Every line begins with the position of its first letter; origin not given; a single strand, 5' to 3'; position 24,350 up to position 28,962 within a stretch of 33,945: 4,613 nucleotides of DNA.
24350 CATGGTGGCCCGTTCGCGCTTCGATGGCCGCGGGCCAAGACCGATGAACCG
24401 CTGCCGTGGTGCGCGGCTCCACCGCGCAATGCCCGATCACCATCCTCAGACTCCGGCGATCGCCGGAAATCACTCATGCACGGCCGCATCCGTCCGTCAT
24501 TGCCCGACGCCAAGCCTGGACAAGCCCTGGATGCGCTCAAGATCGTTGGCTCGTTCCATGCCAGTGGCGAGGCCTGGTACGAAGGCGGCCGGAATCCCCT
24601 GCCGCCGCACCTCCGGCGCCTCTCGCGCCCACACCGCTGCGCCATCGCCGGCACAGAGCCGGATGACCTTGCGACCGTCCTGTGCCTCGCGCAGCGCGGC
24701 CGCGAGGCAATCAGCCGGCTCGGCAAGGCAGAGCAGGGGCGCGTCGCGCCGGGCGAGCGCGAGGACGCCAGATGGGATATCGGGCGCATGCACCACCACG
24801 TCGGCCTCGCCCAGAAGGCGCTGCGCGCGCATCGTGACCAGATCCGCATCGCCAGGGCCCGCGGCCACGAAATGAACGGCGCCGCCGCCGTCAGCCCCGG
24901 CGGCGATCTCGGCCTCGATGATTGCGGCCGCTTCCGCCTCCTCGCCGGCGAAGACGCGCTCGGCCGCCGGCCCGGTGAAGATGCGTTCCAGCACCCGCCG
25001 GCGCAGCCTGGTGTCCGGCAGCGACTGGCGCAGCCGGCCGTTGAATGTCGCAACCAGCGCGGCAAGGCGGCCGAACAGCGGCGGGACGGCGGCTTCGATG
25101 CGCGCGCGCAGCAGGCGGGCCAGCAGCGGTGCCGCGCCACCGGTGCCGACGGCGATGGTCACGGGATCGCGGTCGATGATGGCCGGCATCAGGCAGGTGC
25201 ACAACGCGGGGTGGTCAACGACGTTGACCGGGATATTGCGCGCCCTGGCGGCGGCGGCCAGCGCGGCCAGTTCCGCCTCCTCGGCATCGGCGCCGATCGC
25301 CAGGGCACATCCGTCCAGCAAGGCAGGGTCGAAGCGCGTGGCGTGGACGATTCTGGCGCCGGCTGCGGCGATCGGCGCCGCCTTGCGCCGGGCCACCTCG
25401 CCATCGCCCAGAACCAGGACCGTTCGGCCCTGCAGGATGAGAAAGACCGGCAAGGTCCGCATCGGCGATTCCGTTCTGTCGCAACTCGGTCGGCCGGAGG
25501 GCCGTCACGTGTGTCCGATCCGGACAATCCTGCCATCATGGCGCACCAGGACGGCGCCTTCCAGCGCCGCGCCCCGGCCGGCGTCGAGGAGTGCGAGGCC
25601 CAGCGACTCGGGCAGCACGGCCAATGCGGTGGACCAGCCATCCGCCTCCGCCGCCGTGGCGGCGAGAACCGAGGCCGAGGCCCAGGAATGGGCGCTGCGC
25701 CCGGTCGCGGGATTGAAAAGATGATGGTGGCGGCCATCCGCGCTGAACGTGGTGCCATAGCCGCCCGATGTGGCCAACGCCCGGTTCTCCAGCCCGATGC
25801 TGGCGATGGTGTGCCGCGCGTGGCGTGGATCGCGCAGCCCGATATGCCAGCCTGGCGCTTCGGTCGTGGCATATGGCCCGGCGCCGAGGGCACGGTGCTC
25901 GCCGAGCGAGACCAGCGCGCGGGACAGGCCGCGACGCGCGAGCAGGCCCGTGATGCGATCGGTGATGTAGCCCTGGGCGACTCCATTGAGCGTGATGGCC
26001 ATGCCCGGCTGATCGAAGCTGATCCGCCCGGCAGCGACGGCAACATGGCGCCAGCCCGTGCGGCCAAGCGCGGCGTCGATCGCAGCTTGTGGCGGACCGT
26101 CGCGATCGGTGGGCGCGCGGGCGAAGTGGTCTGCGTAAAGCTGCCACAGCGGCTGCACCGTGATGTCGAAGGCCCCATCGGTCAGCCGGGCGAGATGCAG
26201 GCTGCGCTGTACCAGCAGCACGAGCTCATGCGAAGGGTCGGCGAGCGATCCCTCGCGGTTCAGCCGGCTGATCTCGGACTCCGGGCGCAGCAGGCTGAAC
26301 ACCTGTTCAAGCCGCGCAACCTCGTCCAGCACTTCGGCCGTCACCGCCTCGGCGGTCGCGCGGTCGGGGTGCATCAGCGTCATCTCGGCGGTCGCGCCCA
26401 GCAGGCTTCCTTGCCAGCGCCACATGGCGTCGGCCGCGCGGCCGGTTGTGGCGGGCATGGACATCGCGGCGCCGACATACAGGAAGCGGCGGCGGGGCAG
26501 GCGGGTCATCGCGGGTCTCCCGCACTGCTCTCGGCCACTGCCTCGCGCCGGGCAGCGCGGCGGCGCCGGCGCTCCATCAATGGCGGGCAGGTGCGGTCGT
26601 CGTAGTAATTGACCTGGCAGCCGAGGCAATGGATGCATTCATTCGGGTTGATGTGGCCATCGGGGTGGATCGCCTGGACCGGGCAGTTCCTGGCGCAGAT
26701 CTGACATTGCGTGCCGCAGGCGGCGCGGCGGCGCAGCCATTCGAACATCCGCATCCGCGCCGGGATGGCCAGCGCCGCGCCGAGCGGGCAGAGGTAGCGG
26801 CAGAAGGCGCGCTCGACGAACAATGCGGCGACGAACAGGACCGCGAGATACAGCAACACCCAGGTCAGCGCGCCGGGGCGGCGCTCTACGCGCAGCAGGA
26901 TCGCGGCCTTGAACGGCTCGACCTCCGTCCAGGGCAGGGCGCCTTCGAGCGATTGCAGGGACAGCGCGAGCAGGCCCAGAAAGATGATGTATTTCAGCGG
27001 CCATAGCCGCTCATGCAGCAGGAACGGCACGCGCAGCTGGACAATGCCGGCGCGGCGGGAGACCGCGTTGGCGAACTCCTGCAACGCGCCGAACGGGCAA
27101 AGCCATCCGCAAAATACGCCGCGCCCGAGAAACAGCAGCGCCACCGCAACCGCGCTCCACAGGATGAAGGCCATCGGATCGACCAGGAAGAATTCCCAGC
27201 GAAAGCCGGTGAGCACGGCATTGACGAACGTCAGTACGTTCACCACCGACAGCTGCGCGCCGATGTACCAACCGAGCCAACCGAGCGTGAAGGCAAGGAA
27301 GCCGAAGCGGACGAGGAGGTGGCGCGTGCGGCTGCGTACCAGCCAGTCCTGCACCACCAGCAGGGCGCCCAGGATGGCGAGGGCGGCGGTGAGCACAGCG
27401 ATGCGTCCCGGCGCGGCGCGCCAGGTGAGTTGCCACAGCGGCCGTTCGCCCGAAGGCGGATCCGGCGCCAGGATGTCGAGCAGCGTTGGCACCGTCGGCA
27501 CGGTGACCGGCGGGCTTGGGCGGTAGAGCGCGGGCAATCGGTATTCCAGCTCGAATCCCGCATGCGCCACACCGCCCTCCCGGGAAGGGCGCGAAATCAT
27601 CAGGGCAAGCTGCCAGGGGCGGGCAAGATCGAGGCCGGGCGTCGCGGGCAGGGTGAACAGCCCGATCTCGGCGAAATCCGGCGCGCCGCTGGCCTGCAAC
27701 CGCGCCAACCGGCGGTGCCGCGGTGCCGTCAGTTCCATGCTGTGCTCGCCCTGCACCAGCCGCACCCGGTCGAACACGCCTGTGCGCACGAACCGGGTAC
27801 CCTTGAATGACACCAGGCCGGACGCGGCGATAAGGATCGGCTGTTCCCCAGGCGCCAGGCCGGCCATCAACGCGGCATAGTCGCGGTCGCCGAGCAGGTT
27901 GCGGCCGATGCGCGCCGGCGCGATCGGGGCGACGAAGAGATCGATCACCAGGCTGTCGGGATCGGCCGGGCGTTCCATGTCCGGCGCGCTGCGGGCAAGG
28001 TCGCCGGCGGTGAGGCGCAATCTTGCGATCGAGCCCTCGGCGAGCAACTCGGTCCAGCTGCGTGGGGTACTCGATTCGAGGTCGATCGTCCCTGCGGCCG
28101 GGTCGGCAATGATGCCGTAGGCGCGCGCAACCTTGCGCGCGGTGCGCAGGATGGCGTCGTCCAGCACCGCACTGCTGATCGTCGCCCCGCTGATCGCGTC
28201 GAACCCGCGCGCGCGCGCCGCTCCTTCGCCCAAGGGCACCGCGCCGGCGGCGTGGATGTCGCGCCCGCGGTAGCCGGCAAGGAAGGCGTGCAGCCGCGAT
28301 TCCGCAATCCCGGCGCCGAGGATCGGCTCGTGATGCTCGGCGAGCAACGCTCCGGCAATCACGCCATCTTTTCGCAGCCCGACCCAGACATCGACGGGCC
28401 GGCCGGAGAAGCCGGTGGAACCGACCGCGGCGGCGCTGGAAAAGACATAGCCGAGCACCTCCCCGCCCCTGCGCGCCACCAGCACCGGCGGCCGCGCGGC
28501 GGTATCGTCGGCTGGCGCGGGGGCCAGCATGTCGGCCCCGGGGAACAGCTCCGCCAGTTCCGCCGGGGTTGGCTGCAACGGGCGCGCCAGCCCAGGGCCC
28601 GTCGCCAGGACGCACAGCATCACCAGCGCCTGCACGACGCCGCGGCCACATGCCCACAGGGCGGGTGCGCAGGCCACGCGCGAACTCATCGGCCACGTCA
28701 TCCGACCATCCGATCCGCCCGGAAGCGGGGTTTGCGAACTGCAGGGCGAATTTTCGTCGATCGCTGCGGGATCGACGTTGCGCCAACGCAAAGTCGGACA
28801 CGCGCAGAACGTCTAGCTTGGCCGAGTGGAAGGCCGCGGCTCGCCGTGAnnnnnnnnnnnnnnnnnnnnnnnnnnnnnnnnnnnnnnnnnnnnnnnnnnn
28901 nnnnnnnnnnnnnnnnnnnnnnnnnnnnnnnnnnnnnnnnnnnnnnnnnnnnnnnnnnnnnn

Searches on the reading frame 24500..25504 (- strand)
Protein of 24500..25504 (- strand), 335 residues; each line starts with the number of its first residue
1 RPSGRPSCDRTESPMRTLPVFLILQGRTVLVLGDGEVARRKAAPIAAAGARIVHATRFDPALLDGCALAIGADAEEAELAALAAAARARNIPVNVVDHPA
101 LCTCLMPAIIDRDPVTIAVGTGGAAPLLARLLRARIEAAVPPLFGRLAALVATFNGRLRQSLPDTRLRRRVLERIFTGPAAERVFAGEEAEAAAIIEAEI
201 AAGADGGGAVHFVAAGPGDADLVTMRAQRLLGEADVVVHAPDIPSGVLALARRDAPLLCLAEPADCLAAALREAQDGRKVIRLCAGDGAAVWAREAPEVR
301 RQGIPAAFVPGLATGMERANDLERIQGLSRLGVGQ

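Call 10: search_protein_families(library=pfam, proteins=[window:24500-25504:-], max_evalue=0.001)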
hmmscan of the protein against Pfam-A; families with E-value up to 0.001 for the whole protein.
window:24500-25504:- (335 aa): 4 families
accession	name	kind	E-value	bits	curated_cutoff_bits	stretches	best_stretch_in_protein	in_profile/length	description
PF13241.12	NAD_binding_7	-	4.7e-16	59.7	22.1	2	57-108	54-104/104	Putative NAD(P)-binding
PF10414.14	CysG_dimeriser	-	7.6e-13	48.5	23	1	145-199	3-57/58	Sirohaem synthase dimerisation region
PF00590.25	TP_methylase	-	8.6e-13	49.1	27.8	1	210-312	2-117/212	Tetrapyrrole (Corrin/Porphyrin) Methylases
PF14824.11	Sirohm_synth_M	-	4.5e-07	29.7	25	1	112-138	1-27/28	Sirohaem biosynthesis protein central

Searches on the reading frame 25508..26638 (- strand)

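Call 10: search_protein_families(library=pfam, proteins=[window:25508-26638:-], max_evalue=0.001)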
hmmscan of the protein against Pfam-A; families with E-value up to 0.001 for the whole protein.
window:25508-26638:- (377 aa): 1 family
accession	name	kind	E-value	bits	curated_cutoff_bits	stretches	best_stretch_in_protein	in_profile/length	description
PF02424.20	ApbE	-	7.6e-64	216.2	25.6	1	81-353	2-257/266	ApbE family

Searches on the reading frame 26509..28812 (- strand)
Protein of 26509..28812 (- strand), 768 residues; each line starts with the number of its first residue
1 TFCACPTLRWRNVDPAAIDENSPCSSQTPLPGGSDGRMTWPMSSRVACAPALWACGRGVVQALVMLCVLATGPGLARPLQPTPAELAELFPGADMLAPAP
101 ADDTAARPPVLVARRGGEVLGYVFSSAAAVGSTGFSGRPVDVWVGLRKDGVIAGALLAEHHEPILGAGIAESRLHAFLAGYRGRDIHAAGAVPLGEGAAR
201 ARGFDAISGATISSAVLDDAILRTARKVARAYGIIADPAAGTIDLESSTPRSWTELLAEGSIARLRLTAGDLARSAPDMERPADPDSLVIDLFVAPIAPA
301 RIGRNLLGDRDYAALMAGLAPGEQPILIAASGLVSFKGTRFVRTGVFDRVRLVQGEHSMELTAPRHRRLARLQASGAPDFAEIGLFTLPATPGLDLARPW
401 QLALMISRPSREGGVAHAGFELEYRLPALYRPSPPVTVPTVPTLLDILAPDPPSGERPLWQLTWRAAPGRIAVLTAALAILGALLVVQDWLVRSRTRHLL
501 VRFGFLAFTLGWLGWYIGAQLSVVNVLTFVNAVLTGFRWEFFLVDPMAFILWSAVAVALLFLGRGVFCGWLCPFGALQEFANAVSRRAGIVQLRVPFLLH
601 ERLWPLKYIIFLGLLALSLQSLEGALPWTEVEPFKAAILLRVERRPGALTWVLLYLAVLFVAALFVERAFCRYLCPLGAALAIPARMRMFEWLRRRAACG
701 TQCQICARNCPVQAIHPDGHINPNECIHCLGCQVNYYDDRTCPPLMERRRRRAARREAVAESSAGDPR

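Call 10: search_protein_families(library=pfam, proteins=[window:26509-28812:-], max_evalue=0.001)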
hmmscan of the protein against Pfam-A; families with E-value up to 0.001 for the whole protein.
window:26509-28812:- (768 aa): 2 families
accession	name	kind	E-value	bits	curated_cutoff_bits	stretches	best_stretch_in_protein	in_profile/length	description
PF12801.12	Fer4_5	-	2.5e-18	66.2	22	2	545-588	2-45/48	4Fe-4S binding domain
PF04205.19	FMN_bind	-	7.3e-06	27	22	1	135-221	2-72/77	FMN-binding domain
